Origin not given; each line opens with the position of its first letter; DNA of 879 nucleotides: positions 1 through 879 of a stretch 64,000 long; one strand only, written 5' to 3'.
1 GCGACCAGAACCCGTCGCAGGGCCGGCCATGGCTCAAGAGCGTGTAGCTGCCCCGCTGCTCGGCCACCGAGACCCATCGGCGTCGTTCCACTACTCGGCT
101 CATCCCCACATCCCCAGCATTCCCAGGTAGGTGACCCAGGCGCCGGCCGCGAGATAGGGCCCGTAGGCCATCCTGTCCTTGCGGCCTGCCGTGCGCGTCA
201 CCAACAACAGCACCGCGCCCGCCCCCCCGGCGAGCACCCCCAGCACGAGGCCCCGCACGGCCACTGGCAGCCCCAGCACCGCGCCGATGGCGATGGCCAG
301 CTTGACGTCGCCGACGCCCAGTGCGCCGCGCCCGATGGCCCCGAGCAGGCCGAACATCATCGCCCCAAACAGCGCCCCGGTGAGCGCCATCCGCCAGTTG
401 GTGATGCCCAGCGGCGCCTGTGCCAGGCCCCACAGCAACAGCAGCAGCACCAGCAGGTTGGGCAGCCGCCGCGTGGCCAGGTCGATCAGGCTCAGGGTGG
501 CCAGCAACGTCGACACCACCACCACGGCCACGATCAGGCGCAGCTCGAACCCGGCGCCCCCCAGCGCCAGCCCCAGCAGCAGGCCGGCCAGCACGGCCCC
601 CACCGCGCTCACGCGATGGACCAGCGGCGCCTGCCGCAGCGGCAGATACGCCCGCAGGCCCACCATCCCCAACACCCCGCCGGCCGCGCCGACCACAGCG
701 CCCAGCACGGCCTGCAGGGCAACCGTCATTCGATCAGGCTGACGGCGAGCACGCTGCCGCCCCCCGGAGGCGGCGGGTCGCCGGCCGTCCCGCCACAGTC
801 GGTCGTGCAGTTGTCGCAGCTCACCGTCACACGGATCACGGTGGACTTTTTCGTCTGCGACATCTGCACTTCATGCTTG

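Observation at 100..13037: Complete secretin-less (monoderm-type) Tad/Flp pilus operon with non-canonical gene order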

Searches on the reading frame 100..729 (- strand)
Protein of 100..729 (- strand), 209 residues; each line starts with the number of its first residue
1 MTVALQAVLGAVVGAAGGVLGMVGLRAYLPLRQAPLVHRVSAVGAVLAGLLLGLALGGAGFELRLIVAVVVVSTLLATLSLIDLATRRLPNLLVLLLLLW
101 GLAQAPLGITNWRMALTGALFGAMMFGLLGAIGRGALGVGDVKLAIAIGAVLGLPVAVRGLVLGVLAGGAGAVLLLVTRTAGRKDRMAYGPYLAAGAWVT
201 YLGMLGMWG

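Call 5: search_protein_families(library=pfam, proteins=[window:100-729:-], max_evalue=0.01)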
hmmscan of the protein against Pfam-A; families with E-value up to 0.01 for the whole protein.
window:100-729:- (209 aa): 1 family
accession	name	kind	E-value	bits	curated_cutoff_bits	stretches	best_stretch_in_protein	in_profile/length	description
PF01478.23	Peptidase_A24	-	2.4e-13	50.8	26.5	1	71-170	2-101/104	Type IV leader peptidase family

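Call 48: search_protein_families(library=ncbifam, proteins=[window:100-729:-], max_evalue=0.01)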
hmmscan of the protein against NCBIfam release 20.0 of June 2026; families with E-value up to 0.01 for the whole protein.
window:100-729:- (209 aa): 0 families
